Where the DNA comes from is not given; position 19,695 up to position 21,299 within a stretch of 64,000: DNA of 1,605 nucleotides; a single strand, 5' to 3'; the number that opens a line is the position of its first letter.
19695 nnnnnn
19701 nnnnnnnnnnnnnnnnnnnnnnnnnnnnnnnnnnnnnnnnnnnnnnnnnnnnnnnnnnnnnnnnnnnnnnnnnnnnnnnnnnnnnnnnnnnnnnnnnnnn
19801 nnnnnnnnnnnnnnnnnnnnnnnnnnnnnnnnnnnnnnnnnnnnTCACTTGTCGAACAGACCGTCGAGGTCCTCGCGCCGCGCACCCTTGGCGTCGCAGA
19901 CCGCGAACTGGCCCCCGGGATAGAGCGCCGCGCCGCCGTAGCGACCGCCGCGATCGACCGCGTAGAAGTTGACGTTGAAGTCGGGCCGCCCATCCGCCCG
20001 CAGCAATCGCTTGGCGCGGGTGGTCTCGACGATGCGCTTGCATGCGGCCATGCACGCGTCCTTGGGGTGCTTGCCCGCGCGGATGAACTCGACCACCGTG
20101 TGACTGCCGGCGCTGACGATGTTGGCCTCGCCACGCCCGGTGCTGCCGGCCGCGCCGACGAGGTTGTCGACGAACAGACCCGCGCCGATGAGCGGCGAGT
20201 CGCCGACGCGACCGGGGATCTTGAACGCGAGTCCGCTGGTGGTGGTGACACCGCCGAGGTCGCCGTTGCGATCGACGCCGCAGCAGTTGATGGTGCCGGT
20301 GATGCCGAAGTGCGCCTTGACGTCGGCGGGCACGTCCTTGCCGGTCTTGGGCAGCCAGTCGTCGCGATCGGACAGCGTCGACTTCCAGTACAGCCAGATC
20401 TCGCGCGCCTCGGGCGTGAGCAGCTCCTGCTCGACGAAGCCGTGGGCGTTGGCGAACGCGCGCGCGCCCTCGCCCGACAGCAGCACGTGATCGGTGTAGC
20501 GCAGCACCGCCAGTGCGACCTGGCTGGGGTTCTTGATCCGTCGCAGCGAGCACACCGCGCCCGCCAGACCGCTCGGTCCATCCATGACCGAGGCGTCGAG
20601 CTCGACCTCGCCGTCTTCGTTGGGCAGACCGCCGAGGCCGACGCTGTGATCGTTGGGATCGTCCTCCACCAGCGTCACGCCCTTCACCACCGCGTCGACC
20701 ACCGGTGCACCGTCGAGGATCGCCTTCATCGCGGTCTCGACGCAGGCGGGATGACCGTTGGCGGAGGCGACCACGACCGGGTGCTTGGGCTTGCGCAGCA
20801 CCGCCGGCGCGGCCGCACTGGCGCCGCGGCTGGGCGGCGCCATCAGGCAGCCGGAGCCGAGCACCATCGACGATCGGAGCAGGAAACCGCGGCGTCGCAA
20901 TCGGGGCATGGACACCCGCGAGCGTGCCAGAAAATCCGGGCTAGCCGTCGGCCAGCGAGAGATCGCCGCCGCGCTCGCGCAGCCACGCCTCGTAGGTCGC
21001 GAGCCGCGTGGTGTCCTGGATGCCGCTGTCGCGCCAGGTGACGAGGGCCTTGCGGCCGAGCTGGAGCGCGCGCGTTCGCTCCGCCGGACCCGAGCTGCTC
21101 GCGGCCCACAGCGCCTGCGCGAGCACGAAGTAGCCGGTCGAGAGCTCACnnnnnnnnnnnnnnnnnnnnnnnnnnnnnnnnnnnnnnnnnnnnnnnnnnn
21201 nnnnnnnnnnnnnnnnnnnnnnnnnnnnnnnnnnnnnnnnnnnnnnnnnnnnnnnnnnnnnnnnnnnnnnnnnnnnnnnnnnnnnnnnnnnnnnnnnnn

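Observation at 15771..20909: cydA with no cydB, immediately downstream of a Tat-secreted isoaspartyl peptidase, flanked by repeat scars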

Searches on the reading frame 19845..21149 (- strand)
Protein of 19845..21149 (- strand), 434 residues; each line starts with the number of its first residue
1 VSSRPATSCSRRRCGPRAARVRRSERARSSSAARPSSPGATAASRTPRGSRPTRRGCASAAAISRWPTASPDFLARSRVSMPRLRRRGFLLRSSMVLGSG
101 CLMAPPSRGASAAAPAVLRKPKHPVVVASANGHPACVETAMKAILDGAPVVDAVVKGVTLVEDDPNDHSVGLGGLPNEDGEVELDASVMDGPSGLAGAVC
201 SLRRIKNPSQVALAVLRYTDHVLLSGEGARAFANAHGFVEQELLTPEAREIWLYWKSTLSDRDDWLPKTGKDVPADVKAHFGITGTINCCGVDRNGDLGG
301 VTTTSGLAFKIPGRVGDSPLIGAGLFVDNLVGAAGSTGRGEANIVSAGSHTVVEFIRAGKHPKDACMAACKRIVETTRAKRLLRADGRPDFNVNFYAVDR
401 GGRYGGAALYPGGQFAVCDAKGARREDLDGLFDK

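Call 6: search_protein_families(library=pfam, proteins=[window:19845-21149:-], max_evalue=0.01)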
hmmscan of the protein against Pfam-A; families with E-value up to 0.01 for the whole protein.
window:19845-21149:- (434 aa): 1 family
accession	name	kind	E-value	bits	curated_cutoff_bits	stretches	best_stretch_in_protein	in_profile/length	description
PF01112.23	Asparaginase_2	-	2.5e-58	198.1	27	1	134-378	27-270/309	Asparaginase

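Call 7: search_protein_families(library=ncbifam, proteins=[window:19845-21149:-], max_evalue=0.01)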
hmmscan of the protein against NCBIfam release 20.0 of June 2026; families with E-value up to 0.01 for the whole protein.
window:19845-21149:- (434 aa): 1 family
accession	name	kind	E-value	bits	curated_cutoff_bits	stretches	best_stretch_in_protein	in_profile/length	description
NF007589.0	PRK10226.1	equivalog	3.4e-33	114.9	567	1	135-374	34-264/321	beta-aspartyl-peptidase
